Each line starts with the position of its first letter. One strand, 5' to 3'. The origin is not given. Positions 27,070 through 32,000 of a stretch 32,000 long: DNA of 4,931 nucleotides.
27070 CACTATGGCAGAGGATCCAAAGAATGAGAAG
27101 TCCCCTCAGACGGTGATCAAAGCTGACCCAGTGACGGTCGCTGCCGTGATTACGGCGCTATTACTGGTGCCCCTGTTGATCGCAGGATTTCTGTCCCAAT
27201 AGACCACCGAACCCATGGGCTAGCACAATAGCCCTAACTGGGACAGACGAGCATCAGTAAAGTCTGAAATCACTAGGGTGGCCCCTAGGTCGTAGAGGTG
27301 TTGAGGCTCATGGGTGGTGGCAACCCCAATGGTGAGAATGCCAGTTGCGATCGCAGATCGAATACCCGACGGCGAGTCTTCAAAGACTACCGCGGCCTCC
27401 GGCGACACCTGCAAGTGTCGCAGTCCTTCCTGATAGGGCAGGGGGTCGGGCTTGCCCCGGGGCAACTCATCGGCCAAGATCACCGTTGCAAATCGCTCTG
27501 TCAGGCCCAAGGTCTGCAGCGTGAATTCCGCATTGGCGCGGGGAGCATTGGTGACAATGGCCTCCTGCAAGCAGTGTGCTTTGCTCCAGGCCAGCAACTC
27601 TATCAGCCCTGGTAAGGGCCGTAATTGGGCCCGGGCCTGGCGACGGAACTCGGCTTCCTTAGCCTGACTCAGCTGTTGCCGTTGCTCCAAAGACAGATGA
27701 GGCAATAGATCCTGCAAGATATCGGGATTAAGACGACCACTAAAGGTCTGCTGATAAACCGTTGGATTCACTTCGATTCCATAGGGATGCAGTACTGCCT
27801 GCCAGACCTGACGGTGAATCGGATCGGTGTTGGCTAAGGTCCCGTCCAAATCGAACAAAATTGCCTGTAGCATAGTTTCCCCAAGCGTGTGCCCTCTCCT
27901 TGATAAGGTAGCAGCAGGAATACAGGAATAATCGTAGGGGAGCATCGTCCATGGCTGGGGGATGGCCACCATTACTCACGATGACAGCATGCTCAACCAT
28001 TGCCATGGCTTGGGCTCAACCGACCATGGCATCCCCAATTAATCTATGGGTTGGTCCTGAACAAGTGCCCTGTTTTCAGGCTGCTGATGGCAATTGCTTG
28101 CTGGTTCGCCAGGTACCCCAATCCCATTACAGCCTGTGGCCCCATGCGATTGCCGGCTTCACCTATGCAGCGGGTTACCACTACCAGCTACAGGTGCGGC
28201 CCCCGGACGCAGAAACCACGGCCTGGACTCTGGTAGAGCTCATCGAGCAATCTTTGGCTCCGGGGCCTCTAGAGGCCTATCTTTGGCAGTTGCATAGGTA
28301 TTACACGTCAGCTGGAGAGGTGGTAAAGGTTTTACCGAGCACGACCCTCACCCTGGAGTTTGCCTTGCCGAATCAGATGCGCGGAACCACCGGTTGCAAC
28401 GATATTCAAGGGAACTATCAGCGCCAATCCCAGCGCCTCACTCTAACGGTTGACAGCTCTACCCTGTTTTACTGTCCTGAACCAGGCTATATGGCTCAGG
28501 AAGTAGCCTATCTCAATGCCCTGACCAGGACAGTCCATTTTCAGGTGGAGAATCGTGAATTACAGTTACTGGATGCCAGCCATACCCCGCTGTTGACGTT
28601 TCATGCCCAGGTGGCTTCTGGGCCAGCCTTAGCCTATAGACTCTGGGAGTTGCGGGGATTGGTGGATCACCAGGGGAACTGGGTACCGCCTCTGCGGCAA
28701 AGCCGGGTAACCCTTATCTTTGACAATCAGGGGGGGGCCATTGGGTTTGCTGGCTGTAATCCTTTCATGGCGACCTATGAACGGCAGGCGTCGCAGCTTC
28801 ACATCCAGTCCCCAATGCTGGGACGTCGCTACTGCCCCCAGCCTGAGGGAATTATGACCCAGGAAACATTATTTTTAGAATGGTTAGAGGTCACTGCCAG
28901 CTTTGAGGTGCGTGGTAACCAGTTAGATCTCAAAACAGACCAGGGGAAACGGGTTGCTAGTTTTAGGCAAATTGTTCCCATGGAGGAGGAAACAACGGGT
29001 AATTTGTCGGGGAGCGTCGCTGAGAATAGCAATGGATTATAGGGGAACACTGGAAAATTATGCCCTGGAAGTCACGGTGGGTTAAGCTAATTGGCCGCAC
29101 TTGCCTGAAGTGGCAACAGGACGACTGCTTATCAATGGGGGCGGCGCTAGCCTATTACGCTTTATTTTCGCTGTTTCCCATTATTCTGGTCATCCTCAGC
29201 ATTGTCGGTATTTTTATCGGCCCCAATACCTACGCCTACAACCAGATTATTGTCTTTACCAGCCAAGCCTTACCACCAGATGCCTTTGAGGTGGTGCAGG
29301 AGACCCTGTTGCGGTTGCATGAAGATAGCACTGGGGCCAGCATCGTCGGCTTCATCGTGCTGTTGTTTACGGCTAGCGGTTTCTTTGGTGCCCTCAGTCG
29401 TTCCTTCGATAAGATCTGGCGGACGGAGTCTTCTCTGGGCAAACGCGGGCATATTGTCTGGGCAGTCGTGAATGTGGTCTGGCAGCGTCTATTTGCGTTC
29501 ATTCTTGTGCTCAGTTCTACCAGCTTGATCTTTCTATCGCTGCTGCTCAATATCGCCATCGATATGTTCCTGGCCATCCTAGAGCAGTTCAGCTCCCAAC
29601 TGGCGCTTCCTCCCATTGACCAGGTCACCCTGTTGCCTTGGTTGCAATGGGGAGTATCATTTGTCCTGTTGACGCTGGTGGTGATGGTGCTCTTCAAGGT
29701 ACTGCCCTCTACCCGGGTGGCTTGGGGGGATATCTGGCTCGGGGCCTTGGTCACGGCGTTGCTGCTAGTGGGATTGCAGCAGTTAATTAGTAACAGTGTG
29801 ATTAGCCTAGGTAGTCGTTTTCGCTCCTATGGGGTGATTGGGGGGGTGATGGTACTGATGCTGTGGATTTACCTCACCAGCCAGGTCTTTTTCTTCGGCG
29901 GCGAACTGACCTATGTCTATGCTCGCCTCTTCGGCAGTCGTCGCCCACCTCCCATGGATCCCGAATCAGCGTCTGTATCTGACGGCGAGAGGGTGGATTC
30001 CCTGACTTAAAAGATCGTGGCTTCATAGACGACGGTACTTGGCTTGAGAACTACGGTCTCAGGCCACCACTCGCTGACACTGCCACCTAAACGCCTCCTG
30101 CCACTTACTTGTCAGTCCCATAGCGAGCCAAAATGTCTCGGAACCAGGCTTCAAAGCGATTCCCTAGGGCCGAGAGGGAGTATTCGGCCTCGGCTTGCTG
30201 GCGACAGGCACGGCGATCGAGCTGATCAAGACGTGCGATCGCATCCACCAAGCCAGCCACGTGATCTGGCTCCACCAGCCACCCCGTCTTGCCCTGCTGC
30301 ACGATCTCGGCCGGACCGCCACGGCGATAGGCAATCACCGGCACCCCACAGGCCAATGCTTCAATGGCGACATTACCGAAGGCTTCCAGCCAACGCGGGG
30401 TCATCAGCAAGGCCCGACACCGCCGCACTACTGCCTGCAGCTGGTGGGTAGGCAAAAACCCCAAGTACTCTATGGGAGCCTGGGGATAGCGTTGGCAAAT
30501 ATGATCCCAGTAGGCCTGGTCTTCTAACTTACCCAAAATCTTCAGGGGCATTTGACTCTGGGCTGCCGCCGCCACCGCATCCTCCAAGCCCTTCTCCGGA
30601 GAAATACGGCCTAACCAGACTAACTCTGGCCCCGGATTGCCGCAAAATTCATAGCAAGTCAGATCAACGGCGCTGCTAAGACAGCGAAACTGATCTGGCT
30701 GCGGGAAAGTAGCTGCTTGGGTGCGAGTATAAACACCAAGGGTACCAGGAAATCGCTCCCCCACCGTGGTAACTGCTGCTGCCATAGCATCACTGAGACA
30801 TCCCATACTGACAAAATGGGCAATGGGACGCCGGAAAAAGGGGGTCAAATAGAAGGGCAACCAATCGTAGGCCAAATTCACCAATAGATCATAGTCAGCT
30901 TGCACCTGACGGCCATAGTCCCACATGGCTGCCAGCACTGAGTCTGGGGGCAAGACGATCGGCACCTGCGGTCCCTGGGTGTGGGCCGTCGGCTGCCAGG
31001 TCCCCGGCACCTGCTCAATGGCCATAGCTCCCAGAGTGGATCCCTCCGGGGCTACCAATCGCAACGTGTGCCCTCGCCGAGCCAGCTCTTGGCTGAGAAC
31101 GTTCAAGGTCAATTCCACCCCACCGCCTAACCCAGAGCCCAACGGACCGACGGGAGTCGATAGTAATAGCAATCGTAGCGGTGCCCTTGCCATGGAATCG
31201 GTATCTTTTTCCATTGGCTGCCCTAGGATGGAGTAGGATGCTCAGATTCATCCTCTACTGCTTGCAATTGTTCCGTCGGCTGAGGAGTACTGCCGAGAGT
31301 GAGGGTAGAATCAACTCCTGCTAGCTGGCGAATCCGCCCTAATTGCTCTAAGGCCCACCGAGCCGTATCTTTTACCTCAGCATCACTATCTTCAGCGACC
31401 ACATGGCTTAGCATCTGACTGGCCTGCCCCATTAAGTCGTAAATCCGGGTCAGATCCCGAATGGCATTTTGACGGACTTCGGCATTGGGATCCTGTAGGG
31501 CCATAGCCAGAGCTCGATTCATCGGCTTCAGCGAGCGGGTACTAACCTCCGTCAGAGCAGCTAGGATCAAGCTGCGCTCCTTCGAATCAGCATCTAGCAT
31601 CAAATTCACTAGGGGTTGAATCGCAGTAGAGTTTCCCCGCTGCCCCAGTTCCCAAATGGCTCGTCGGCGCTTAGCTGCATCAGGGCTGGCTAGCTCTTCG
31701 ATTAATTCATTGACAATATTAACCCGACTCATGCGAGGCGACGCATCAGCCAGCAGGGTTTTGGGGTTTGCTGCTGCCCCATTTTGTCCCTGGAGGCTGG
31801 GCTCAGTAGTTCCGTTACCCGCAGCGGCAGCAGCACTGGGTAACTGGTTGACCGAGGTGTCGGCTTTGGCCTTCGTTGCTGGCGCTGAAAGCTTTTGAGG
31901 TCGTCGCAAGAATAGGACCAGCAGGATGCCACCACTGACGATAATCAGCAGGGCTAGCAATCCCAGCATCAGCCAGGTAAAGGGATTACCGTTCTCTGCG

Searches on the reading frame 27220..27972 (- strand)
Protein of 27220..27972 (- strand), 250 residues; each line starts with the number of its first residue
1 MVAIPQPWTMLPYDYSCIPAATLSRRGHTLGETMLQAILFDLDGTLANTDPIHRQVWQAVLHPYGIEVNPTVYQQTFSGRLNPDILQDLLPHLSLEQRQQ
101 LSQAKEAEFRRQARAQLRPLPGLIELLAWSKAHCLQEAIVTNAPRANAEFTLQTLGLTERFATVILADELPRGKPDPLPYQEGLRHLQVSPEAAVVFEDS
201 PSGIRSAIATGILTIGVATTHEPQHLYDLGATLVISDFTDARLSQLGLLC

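Call 8: search_protein_families(library=pfam, proteins=[window:27220-27972:-], max_evalue=0.001)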
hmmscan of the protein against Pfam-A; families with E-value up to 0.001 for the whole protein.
window:27220-27972:- (250 aa): 3 families
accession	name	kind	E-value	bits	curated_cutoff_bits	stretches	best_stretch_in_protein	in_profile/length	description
PF13419.12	HAD_2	-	9.5e-31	107.7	23.8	1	38-217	1-178/178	Haloacid dehalogenase-like hydrolase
PF00702.32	Hydrolase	-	1.1e-25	91.6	26.4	1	36-209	2-189/191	haloacid dehalogenase-like hydrolase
PF12710.13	HAD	-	2.2e-08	35.2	27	1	38-163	1-130/189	haloacid dehalogenase-like hydrolase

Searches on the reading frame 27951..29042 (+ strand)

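Call 8: search_protein_families(library=pfam, proteins=[window:27951-29042:+], max_evalue=0.001)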
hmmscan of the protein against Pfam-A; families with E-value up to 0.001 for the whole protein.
window:27951-29042:+ (363 aa): 2 families
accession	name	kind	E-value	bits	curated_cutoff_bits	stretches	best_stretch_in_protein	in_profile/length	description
PF03724.22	META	-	4.2e-35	120.5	24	2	246-339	18-109/109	META domain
PF14302.11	DUF4377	-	4.3e-12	46.2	25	1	33-100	1-75/75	Domain of unknown function (DUF4377)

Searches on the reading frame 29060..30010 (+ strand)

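Call 8: search_protein_families(library=pfam, proteins=[window:29060-30010:+], max_evalue=0.001)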
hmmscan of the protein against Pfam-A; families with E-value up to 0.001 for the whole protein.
window:29060-30010:+ (316 aa): 1 family
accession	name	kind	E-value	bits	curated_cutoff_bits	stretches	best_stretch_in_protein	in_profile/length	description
PF03631.20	Virul_fac_BrkB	-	2.2e-51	175.4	33.7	1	19-288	1-256/259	Virulence factor BrkB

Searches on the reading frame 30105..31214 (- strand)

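Call 8: search_protein_families(library=pfam, proteins=[window:30105-31214:-], max_evalue=0.001)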
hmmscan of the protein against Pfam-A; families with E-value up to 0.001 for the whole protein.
window:30105-31214:- (369 aa): 5 families
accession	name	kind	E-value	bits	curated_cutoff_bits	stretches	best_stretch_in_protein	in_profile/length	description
PF00534.26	Glycos_transf_1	-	4e-27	95.3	26.4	1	197-340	17-168/172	Glycosyl transferases group 1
PF13692.12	Glyco_trans_1_4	-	1.1e-21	78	27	1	196-329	2-139/142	Glycosyl transferases group 1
PF13524.12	Glyco_trans_1_2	-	2.1e-07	31.5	25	1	214-342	6-126/144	Glycosyl transferase-like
PF20706.3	GT4-conflict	-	2.3e-06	27.3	26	1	258-314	274-324/385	Family 4 Glycosyltransferase in conflict systems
PF13439.12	Glyco_transf_4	-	0.00056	20.4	28.5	0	31-122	2-88/170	Glycosyltransferase Family 4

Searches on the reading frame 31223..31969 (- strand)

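Call 8: search_protein_families(library=pfam, proteins=[window:31223-31969:-], max_evalue=0.001)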
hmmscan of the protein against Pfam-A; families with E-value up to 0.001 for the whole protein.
window:31223-31969:- (248 aa): 5 families
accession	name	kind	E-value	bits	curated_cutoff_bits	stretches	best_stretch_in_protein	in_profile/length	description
PF13646.12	HEAT_2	-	2.1e-16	60.4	27.7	3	87-144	2-60/88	HEAT repeats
PF02985.28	HEAT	-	3e-05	24.3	23.5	0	154-171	5-22/31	HEAT repeat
PF03130.22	HEAT_PBS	-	7e-05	23.4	20.9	0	101-126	2-27/27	PBS lyase HEAT-like repeat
PF12717.13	Cnd1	-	0.00061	20.3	26.4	0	132-211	3-86/162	non-SMC mitotic condensation complex subunit 1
PF13513.12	HEAT_EZ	-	0.00066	20.6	27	0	153-176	32-55/55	HEAT-like repeat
